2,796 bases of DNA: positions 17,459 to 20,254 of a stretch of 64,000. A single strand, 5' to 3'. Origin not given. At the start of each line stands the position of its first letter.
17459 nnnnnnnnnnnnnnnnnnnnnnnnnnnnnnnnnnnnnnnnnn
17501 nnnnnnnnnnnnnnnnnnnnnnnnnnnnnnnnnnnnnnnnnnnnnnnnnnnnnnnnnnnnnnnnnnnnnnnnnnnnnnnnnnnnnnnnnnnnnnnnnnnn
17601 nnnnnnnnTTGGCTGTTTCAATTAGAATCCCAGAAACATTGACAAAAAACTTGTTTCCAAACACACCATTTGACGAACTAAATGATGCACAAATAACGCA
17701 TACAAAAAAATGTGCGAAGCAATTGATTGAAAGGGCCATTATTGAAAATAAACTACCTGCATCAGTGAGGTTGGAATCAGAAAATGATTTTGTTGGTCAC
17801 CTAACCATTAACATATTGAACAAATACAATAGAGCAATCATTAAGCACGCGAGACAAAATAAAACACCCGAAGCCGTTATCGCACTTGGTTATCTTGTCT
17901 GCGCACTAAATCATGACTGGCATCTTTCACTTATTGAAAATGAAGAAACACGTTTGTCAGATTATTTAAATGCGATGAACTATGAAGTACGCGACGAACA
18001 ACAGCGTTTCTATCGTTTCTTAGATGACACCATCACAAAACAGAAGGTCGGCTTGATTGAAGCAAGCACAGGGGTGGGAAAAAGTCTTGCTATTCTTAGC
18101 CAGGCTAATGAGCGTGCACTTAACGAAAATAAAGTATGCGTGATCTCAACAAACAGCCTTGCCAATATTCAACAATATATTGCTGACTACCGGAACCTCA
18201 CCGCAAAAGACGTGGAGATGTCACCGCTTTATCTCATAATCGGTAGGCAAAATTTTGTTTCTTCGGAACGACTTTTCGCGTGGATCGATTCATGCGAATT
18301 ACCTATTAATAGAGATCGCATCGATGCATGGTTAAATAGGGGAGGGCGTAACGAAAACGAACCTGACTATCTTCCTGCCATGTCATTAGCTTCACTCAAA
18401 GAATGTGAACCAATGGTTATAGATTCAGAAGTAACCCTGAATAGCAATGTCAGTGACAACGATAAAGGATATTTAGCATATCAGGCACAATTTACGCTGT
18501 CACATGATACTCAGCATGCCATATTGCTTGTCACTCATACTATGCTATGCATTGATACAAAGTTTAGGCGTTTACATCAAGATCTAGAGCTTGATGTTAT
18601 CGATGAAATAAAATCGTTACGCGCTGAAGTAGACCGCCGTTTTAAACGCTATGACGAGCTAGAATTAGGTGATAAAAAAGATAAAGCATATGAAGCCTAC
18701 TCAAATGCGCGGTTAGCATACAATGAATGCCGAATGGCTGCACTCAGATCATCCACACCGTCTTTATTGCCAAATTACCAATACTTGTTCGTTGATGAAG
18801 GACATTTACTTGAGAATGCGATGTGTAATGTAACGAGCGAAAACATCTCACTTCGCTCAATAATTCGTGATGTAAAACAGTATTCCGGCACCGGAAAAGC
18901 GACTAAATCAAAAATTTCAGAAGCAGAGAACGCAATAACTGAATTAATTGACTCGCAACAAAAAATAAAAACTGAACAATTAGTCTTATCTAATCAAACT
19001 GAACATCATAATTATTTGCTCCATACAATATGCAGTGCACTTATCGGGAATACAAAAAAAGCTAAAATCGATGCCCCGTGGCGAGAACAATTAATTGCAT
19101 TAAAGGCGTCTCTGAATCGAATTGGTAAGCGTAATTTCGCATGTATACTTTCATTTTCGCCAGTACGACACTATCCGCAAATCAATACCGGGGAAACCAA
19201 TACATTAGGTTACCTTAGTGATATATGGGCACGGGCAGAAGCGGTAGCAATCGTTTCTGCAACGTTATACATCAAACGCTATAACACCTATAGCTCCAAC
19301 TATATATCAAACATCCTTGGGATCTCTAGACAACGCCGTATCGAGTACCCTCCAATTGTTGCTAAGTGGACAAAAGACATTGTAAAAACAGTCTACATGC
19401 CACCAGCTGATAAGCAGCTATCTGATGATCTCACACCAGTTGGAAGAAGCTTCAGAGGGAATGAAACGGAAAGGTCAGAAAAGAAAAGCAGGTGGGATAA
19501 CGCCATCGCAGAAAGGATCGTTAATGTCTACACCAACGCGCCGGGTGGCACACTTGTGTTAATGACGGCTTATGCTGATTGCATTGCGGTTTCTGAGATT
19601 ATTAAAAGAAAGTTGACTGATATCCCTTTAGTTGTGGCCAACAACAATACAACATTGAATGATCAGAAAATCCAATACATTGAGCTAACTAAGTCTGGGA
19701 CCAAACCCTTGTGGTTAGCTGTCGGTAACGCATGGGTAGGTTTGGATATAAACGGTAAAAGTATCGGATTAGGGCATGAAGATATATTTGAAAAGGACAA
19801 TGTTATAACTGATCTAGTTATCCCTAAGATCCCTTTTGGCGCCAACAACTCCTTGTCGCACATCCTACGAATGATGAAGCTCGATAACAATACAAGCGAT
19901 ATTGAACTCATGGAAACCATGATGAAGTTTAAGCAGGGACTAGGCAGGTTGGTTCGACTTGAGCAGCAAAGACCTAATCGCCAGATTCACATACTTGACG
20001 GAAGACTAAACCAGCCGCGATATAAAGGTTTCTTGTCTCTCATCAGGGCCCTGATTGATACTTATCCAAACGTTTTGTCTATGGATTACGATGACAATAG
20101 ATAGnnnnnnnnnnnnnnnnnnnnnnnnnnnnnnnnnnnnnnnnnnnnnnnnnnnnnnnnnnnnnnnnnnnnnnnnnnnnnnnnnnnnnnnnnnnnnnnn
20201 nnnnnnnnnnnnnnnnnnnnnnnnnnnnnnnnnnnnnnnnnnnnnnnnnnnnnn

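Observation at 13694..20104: Type IV-A CRISPR-Cas locus with divergently oriented dinG, I-F-like repeats and no adaptation genes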

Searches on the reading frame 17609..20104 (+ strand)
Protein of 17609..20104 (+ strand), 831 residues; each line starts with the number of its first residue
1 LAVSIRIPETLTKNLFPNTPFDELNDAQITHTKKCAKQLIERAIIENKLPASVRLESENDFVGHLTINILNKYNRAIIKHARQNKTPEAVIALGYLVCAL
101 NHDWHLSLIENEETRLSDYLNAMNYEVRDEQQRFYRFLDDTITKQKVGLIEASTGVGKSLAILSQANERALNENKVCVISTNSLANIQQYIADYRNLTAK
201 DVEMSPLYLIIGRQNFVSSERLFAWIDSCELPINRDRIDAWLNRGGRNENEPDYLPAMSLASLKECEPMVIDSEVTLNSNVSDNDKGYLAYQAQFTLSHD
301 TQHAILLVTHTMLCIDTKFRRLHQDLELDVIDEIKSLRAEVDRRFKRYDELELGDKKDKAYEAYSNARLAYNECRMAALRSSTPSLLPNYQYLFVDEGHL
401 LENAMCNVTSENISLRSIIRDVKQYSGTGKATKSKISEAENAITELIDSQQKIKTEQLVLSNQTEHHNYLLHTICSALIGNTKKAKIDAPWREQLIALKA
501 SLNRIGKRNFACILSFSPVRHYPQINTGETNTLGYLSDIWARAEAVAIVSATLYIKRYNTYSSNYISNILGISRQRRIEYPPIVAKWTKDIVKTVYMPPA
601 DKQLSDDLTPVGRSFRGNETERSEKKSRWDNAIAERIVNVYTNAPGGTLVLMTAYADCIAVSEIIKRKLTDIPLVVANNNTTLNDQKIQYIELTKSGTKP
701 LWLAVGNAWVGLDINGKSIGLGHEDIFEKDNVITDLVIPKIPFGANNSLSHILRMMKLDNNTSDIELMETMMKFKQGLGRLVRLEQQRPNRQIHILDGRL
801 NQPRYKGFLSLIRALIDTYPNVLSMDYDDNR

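Call 6: search_protein_families(library=ncbifam, proteins=[window:17609-20104:+], max_evalue=0.01)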
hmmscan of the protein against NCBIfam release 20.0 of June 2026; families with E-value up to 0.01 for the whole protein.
window:17609-20104:+ (831 aa): 6 families
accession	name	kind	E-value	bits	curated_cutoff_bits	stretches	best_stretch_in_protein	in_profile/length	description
TIGR03117.2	cas_csf4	equivalog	8.2e-174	579.9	400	1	1-820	1-799/800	type IV CRISPR-associated DEAD/DEAH-box helicase Csf4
TIGR01407.1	dinG_rel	hypoth_equivalog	2.6e-25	88.9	547.7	2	630-809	698-863/889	putative DnaQ family exonuclease/DinG family helicase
NF053712.1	repair_DEAH_YoaA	equivalog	2.7e-23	82.5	680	3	625-805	443-605/630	DNA repair helicase YoaA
NF005981.0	PRK08074.1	equivalog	7.1e-21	73.9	789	2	120-218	251-350/931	ATP-dependent DNA helicase DinG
NF008729.0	PRK11747.1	equivalog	1.1e-13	50.6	598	1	126-226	25-131/703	ATP-dependent DNA helicase DinG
NF005569.0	PRK07246.1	equivalog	1.6e-11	43.2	794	2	627-805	630-789/820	bifunctional DnaQ family exonuclease/ATP-dependent helicase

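Call 7: search_protein_families(library=pfam, proteins=[window:17609-20104:+], max_evalue=0.01)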
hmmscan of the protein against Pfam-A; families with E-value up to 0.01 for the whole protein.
window:17609-20104:+ (831 aa): 3 families
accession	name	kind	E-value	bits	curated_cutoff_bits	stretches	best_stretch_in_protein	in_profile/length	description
PF13307.12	Helicase_C_2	-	5.7e-12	46.4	25.3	1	637-809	1-163/170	Helicase C-terminal domain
PF04851.21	ResIII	-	0.00038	20.8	22.5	1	125-202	2-81/164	Type III restriction enzyme, res subunit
PF00270.35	DEAD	-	0.00063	20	26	0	143-200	12-71/167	DEAD/DEAH box helicase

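Call 8: search_protein_families(library=padloc, proteins=[window:17609-20104:+], max_evalue=0.01)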
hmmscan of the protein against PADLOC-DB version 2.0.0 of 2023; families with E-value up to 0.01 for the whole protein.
window:17609-20104:+ (831 aa): 6 families
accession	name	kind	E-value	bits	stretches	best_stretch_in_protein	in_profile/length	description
PDLC01730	typeIV_DinG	-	4.7e-168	559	1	26-822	18-797/802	Csf4_1_IVA1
PDLC01007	typeIV_DinG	-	6.4e-111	370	1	130-819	1-676/676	CRISPR type AFERR-associated DEAD/DEAH-box helicase Csf4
PDLC01321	typeIV_DinG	-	5.4e-106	353.6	1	130-799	1-559/559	CAS-IV-A; associated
PDLC01729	typeIV_DinG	-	6.4e-42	142.1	2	391-804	223-621/666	Csf4_0_IVA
PDLC01439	typeIV_DinG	-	1.8e-39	133.9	1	119-810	8-553/575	CAS-IV-A; associated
PDLC01731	typeIV_DinG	-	1.3e-37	127.8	1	357-806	124-497/526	Csf4_2_IVA1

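Call 26: search_dna_similar(query=window:17609-20104:+, collection=plasmids, mode=protein, max_rows=60, rows=spread, max_evalue=1e-10)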
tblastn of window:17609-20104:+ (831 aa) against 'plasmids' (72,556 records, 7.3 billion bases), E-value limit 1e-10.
Records with a match: 28; places in all: 28; records where one place covers at least 80% of the query: 11.
Best place of each record, by identity: >=99% 1; 95-99% 1; <60% 26.
By first word of the organism name: Pseudomonas 16; Alteromonas 2; Citrobacter 2; Vibrio 1; Azospira 1; Burkholderia 1; Aromatoleum 1; Rhodoferax 1; Geoalkalibacter 1; Thioalkalivibrio 1; and 1 more.
By predicted mobility (MOB-suite, as given by PLSDB): non-mobilizable 14; conjugative 13; mobilizable 1.
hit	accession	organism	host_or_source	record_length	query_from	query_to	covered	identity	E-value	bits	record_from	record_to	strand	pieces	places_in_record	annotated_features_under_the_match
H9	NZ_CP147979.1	Alteromonas macleodii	-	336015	1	831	100%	99.9%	0e+0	1717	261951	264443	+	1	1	csf4: type IV CRISPR-associated DEAD/DEAH-box helicase Csf4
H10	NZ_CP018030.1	Alteromonas mediterranea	seawater,seawater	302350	1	831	100%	95.8%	0e+0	1654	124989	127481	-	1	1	csf4: type IV CRISPR-associated DEAD/DEAH-box helicase Csf4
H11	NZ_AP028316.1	Citrobacter freundii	Homo sapiens,drainage effluent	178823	5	822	98%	35.8%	5e-145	480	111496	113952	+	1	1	csf4: type IV CRISPR-associated DEAD/DEAH-box helicase Csf4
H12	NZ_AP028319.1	Citrobacter freundii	Homo sapiens,sputum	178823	5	822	98%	35.8%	5e-145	480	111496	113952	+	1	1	csf4: type IV CRISPR-associated DEAD/DEAH-box helicase Csf4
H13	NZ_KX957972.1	Vibrio parahaemolyticus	shrimp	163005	5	822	98%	35.7%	1e-145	482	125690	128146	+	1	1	csf4: type IV CRISPR-associated DEAD/DEAH-box helicase Csf4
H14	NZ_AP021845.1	Azospira sp. I09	-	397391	11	820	97%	28.8%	4e-87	311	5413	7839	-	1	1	csf4: type IV CRISPR-associated DEAD/DEAH-box helicase Csf4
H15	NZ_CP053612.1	Burkholderia sp. MBR-1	-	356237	110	820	86%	32.2%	5e-91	322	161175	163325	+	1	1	type IV CRISPR-associated DEAD/DEAH-box helicase Csf4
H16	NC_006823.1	Aromatoleum aromaticum EbN1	-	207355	1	819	99%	26.8%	2e-79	288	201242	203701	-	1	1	csf4: type IV CRISPR-associated DEAD/DEAH-box helicase Csf4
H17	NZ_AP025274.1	Pseudomonas alcaligenes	Homo sapiens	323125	146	819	81%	25.9%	7e-33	145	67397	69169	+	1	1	helicase C-terminal domain-containing protein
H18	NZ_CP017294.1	Pseudomonas aeruginosa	Homo sapiens,blood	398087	146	819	81%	25.9%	8e-33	145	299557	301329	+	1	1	helicase C-terminal domain-containing protein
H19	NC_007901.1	Rhodoferax ferrireducens T118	-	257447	116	819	85%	24.1%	6e-35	152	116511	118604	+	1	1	csf4: type IV CRISPR-associated DEAD/DEAH-box helicase Csf4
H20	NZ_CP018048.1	Pseudomonas aeruginosa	whole organism,soil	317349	146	801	79%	25.4%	1e-36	157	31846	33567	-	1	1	helicase C-terminal domain-containing protein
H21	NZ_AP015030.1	Pseudomonas putida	-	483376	146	801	79%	25.4%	1e-34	150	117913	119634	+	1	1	helicase C-terminal domain-containing protein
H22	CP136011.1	Pseudomonas sp. FeN3W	cell culture,marine sediment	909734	365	819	55%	28.8%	8e-37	157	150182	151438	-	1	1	helicase C-terminal domain-containing protein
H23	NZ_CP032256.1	Pseudomonas aeruginosa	-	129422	373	822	54%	28.5%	2e-30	137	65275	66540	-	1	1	helicase C-terminal domain-containing protein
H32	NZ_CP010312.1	Geoalkalibacter subterraneus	-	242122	375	819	54%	24.5%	1e-28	132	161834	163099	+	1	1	csf4: type IV CRISPR-associated DEAD/DEAH-box helicase Csf4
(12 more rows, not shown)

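Call 27: get_annotated_region(hit=H13, flank=6000)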
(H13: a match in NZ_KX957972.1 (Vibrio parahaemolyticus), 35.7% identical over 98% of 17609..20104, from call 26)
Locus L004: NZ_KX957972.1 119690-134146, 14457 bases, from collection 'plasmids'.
description: Vibrio parahaemolyticus plasmid pVPS91, complete sequence
organism: Vibrio parahaemolyticus (NCBI taxid 670)
taxonomy: Bacteria; Pseudomonadota; Gammaproteobacteria; Vibrionales; Vibrionaceae; Vibrio; Vibrio parahaemolyticus
host: -; source: shrimp; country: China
typing (MOB-suite, as given by PLSDB): conjugative; replicon rep_cluster_1134; relaxase MOBH; mating-pair formation MPF_F
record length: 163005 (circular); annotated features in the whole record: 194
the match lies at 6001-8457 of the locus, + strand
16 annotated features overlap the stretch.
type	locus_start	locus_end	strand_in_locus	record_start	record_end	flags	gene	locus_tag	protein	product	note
CDS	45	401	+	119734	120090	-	-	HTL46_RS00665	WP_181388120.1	hypothetical protein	-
CDS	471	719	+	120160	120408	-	-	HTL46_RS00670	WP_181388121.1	hypothetical protein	-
CDS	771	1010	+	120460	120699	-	-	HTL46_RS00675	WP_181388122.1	hypothetical protein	-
CDS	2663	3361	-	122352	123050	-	csf3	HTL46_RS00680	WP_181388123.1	type IV CRISPR-associated protein Csf3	GO:0043571 - maintenance of CRISPR repeat elements [Evidence IEA]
CDS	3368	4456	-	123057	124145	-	csf2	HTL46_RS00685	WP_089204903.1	type IV CRISPR-associated protein Csf2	GO:0043571 - maintenance of CRISPR repeat elements [Evidence IEA]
CDS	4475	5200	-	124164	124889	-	csf1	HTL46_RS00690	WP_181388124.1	type IV CRISPR-associated protein Csf1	GO:0043571 - maintenance of CRISPR repeat elements [Evidence IEA]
CDS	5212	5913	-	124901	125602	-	csf5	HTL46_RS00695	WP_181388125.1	type IV CRISPR-associated endonuclease Csf5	-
CDS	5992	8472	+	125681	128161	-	csf4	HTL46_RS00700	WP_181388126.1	type IV CRISPR-associated DEAD/DEAH-box helicase Csf4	GO:0043571 - maintenance of CRISPR repeat elements [Evidence IEA]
CDS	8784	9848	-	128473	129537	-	-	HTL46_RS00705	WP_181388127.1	Abi family protein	-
CDS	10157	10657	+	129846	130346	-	-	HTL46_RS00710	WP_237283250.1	hypothetical protein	-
CDS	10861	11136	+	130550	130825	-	-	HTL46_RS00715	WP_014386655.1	hypothetical protein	-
CDS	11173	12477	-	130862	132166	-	-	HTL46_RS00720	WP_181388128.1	hypothetical protein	-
CDS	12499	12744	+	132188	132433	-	-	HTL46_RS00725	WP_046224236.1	hypothetical protein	-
CDS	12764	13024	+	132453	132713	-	-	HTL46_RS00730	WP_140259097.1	hypothetical protein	-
CDS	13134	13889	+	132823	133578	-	-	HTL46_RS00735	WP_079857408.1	hypothetical protein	-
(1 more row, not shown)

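Call 28: get_annotated_region(hit=H11, flank=6000)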
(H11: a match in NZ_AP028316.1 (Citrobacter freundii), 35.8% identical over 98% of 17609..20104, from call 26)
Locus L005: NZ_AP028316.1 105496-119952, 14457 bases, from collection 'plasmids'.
description: Citrobacter freundii strain OIPH-N330 plasmid pN330-2, complete sequence
organism: Citrobacter freundii (NCBI taxid 546)
taxonomy: Bacteria; Pseudomonadota; Gammaproteobacteria; Enterobacterales; Enterobacteriaceae; Citrobacter; Citrobacter freundii
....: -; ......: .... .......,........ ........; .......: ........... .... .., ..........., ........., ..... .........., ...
typing (MOB-suite, as given by PLSDB): conjugative; replicon IncC; relaxase MOBH,MOBH; mating-pair formation MPF_F
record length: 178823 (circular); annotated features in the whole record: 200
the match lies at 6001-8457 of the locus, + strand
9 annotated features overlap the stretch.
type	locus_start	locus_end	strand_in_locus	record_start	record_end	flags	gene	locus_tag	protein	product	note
CDS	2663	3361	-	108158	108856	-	csf3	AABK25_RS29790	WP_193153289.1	type IV CRISPR-associated protein Csf3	GO:0043571 - maintenance of CRISPR repeat elements [Evidence IEA]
CDS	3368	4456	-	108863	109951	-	csf2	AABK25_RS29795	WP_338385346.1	type IV CRISPR-associated protein Csf2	GO:0043571 - maintenance of CRISPR repeat elements [Evidence IEA]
CDS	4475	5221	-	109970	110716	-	csf1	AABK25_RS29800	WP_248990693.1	type IV CRISPR-associated protein Csf1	GO:0043571 - maintenance of CRISPR repeat elements [Evidence IEA]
CDS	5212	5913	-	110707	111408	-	csf5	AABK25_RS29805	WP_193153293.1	type IV CRISPR-associated endonuclease Csf5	-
CDS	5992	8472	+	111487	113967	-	csf4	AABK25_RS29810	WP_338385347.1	type IV CRISPR-associated DEAD/DEAH-box helicase Csf4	GO:0043571 - maintenance of CRISPR repeat elements [Evidence IEA]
CDS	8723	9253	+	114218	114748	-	-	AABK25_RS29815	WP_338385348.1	hypothetical protein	-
CDS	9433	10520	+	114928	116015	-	-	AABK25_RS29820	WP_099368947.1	IS3-like element ISKpn10 family transposase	GO:0006313 - DNA transposition [Evidence IEA]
CDS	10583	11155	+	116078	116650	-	-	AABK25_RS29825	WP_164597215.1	nuclease-related domain-containing protein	-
CDS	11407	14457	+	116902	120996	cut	-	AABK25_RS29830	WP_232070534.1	RHS repeat-associated core domain-containing protein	-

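Call 29: get_annotated_region(hit=H14, flank=6000)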
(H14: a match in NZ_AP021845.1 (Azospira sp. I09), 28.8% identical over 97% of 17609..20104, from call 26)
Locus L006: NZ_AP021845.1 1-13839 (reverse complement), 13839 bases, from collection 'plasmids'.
description: Azospira sp. I09 plasmid pAZI09, complete sequence
organism: Azospira sp. I09 (NCBI taxid 1765049)
taxonomy: Bacteria; Pseudomonadota; Betaproteobacteria; Rhodocyclales; Rhodocyclaceae; Azospira; Azospira sp. I09
host: -; source: -; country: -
typing (MOB-suite, as given by PLSDB): conjugative; replicon IncP; relaxase MOBH,MOBP; mating-pair formation MPF_T
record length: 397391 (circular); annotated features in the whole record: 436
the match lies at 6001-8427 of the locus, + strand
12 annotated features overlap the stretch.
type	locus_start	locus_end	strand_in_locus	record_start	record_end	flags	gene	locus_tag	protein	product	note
CDS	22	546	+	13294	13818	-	-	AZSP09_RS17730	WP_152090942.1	hypothetical protein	-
CDS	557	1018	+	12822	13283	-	-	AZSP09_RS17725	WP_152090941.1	hypothetical protein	-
CDS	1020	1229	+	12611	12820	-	-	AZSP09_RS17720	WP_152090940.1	hypothetical protein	-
CDS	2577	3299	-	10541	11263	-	csf3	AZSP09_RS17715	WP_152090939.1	type IV CRISPR-associated protein Csf3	GO:0043571 - maintenance of CRISPR repeat elements [Evidence IEA]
CDS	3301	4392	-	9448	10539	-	csf2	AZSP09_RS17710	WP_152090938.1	type IV CRISPR-associated protein Csf2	GO:0043571 - maintenance of CRISPR repeat elements [Evidence IEA]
CDS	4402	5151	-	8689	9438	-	csf1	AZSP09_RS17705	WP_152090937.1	type IV CRISPR-associated protein Csf1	GO:0043571 - maintenance of CRISPR repeat elements [Evidence IEA]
CDS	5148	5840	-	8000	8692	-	csf5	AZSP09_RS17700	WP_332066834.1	type IV CRISPR-associated endonuclease Csf5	-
CDS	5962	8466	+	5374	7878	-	csf4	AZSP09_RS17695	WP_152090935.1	type IV CRISPR-associated DEAD/DEAH-box helicase Csf4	GO:0043571 - maintenance of CRISPR repeat elements [Evidence IEA]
CDS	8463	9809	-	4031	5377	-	-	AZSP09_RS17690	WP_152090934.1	DEAD/DEAH box helicase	-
CDS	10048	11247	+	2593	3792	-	-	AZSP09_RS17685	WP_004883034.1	site-specific integrase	-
CDS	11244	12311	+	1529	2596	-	-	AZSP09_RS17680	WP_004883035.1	PDDEXK nuclease domain-containing protein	-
CDS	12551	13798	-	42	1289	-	-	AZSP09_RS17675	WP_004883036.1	hypothetical protein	-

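Call 30: get_annotated_region(hit=H15, flank=6000)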
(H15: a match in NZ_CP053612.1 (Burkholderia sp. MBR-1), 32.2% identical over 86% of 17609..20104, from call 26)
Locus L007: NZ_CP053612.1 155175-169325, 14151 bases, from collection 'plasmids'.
description: Burkholderia sp. MBR-1 plasmid pMBR01, complete sequence
organism: Burkholderia sp. MBR-1 (NCBI taxid 2732364)
taxonomy: Bacteria; Pseudomonadota; Betaproteobacteria; Burkholderiales; Burkholderiaceae; Burkholderia; Burkholderia sp. MBR-1
host: -; source: -; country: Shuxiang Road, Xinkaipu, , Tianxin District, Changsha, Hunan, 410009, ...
typing (MOB-suite, as given by PLSDB): mobilizable; relaxase MOBP
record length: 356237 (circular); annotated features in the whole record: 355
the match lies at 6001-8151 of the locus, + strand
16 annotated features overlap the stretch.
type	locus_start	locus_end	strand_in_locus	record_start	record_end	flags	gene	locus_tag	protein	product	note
CDS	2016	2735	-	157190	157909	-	-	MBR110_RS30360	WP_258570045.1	type IV CRISPR-associated protein Csf3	-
CDS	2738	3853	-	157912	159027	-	csf2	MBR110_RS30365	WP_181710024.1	type IV CRISPR-associated protein Csf2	GO:0043571 - maintenance of CRISPR repeat elements [Evidence IEA]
CDS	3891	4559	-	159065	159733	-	-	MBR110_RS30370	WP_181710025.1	type IV CRISPR-associated protein Csf1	-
CDS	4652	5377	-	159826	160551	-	-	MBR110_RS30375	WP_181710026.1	type IV CRISPR-associated endonuclease Csf5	-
CDS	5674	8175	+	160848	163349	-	-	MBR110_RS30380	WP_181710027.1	type IV CRISPR-associated DEAD/DEAH-box helicase Csf4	-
CDS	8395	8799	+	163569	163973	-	-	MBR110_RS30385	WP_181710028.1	hypothetical protein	-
CDS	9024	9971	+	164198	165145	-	-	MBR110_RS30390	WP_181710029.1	hypothetical protein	-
CDS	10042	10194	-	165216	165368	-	-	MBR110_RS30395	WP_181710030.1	hypothetical protein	-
CDS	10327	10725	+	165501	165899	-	-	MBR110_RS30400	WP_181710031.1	hypothetical protein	-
CDS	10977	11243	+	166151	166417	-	-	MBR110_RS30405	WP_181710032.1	hypothetical protein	-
CDS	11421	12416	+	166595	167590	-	-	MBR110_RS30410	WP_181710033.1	ATP-binding protein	-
CDS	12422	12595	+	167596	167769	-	-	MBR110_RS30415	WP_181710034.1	DUF4031 domain-containing protein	-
CDS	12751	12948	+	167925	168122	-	-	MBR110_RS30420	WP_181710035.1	hypothetical protein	-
CDS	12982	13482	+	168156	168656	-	-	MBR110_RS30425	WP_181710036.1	hypothetical protein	-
CDS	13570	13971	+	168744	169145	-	-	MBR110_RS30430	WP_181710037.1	hypothetical protein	-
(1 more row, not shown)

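Call 31: get_annotated_region(hit=H16, flank=6000)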
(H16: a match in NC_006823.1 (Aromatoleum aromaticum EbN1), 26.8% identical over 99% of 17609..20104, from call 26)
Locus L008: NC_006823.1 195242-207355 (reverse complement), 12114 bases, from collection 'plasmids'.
description: Aromatoleum aromaticum EbN1 plasmid 1, complete sequence
organism: Aromatoleum aromaticum EbN1 (NCBI taxid 76114)
taxonomy: Bacteria; Pseudomonadota; Betaproteobacteria; Rhodocyclales; Rhodocyclaceae; Aromatoleum; Aromatoleum aromaticum; Aromatoleum aromaticum EbN1
host: -; source: -; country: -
typing (MOB-suite, as given by PLSDB): non-mobilizable; mating-pair formation MPF_F
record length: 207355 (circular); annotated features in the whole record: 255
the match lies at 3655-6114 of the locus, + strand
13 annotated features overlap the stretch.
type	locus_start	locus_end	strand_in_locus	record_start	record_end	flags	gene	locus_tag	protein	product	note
CDS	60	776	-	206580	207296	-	csf3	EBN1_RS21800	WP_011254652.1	type IV CRISPR-associated protein Csf3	GO:0043571 - maintenance of CRISPR repeat elements [Evidence IEA]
CDS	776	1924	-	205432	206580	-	csf2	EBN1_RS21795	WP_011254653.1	type IV CRISPR-associated protein Csf2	GO:0043571 - maintenance of CRISPR repeat elements [Evidence IEA]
CDS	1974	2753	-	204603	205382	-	csf1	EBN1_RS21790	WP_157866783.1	type IV CRISPR-associated protein Csf1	GO:0043571 - maintenance of CRISPR repeat elements [Evidence IEA]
CDS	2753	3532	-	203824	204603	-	csf5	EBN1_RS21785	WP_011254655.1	type IV CRISPR-associated endonuclease Csf5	-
CDS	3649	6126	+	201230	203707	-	csf4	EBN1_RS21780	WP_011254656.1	type IV CRISPR-associated DEAD/DEAH-box helicase Csf4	GO:0043571 - maintenance of CRISPR repeat elements [Evidence IEA]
CDS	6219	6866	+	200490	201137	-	-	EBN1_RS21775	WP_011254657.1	hypothetical protein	-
CDS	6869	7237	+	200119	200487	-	-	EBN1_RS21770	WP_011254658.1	hypothetical protein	-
CDS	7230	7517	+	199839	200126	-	-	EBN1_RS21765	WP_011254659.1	hypothetical protein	-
CDS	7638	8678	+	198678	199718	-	-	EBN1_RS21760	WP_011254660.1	hypothetical protein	-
CDS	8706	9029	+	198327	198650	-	-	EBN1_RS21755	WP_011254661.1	hypothetical protein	-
CDS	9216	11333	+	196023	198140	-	-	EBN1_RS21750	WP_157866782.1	bifunctional diguanylate cyclase/phosphodiesterase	-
CDS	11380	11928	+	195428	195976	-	-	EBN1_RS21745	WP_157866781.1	uracil-DNA glycosylase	GO:0006281 - DNA repair [Evidence IEA]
CDS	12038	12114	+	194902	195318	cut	-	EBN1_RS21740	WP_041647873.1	hypothetical protein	-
